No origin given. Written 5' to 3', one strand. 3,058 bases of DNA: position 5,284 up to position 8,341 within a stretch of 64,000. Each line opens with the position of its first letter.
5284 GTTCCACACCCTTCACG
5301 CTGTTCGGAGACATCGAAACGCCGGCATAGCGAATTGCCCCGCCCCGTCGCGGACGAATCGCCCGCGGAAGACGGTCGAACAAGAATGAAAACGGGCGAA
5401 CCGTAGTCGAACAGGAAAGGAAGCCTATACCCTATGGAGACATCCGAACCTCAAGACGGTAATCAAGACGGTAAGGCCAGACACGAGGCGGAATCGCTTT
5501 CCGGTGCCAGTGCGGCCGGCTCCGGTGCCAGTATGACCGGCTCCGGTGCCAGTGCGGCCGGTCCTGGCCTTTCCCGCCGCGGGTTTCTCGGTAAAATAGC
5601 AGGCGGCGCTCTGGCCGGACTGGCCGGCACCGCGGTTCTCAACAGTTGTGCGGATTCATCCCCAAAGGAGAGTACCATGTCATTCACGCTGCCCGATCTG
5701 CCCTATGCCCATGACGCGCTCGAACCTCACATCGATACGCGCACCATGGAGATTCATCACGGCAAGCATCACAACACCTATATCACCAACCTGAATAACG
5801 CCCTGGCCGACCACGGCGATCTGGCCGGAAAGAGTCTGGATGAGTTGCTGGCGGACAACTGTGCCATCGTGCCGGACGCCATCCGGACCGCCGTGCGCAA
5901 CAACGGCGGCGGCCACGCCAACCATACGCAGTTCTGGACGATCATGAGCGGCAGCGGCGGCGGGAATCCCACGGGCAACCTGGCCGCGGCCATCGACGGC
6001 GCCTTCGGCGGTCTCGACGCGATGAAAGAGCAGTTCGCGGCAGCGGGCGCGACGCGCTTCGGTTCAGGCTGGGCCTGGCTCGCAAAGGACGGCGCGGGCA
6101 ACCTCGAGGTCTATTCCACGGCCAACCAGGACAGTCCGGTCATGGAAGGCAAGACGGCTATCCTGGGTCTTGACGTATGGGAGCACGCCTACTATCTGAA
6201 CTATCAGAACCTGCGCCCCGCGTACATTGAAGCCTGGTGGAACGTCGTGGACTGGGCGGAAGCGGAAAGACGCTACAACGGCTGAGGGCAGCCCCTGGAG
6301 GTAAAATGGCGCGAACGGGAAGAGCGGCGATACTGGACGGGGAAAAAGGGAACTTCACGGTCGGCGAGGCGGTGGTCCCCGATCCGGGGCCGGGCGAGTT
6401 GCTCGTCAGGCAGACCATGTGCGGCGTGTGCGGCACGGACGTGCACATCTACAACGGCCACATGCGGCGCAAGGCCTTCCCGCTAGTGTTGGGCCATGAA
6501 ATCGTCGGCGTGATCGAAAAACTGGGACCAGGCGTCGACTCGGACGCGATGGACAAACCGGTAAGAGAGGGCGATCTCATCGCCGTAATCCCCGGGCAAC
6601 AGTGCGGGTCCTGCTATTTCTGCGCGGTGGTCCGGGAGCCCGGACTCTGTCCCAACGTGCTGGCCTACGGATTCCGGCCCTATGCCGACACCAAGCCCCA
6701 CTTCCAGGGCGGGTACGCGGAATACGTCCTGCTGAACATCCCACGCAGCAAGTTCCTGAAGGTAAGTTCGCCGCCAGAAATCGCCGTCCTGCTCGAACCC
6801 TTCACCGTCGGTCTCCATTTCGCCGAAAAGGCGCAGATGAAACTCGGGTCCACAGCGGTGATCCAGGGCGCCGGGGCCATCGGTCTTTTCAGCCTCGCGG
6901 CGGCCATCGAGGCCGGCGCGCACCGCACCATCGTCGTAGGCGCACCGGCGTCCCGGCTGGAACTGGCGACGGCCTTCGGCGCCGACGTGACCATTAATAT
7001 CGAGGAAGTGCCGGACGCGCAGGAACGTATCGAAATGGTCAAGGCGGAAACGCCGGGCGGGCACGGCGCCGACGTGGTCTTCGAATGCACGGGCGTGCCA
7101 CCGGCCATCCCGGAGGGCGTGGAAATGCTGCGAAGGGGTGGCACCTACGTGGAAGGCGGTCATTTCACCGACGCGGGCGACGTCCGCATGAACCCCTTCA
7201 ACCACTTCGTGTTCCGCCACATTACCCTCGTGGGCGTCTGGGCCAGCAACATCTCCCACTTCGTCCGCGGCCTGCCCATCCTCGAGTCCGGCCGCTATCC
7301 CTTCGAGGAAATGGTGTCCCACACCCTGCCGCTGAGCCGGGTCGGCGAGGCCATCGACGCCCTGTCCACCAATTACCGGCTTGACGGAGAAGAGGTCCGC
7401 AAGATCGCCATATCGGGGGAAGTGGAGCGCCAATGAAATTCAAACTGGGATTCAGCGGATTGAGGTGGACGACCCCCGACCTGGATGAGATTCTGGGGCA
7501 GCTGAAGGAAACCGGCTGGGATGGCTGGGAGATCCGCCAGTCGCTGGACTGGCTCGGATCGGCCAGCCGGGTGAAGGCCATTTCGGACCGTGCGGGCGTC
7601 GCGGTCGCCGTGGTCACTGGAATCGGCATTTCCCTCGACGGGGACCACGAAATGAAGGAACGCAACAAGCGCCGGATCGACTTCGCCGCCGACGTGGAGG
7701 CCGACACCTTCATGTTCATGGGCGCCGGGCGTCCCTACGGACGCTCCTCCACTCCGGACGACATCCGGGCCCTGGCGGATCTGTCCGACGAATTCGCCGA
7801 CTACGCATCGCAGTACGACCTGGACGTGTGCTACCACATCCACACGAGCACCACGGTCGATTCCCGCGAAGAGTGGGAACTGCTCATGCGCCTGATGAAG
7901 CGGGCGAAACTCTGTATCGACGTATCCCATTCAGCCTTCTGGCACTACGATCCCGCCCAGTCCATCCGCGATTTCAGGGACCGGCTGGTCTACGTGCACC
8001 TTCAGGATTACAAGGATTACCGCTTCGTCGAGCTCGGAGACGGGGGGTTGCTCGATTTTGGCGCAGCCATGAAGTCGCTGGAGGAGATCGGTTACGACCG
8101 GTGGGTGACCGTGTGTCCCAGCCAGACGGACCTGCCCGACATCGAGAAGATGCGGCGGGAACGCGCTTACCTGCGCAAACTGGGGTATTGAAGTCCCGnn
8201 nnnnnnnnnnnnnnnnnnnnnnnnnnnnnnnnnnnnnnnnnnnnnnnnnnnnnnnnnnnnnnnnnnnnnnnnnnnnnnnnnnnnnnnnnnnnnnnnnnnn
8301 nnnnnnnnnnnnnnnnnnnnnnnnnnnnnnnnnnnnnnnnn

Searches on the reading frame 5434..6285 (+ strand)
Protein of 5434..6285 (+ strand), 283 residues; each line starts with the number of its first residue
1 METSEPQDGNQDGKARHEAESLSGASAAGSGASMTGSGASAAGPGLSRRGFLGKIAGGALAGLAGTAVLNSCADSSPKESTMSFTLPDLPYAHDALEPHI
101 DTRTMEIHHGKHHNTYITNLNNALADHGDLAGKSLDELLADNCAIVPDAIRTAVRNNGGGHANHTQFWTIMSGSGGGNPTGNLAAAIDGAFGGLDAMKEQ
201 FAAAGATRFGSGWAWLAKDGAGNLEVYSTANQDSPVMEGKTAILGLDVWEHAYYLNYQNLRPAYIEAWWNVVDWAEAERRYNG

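Call 80: search_protein_families(library=pfam, proteins=[window:5434-6285:+], max_evalue=0.0001)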
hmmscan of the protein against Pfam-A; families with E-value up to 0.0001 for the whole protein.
window:5434-6285:+ (283 aa): 2 families
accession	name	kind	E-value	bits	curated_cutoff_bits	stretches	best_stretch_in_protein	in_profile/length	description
PF02777.23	Sod_Fe_C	-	4.7e-40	136.2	20.9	1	179-280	1-102/102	Iron/manganese superoxide dismutases, C-terminal domain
PF00081.27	Sod_Fe_N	-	1.5e-30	105.9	27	1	83-172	1-82/82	Iron/manganese superoxide dismutases, alpha-hairpin domain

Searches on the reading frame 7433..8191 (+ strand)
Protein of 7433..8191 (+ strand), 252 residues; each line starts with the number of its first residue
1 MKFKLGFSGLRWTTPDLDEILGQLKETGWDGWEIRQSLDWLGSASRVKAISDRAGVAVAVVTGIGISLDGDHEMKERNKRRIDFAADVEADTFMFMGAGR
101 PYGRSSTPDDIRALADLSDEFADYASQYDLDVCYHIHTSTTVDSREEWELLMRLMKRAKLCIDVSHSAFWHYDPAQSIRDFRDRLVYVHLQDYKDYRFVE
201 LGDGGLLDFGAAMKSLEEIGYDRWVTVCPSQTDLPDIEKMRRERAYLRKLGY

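Call 80: search_protein_families(library=pfam, proteins=[window:7433-8191:+], max_evalue=0.0001)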
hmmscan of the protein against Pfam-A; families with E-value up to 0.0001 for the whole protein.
window:7433-8191:+ (252 aa): 1 family
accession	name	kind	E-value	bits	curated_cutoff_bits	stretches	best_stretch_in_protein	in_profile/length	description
PF01261.30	AP_endonuc_2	-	2.4e-26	93.4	31.1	1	23-249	3-248/249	Xylose isomerase-like TIM barrel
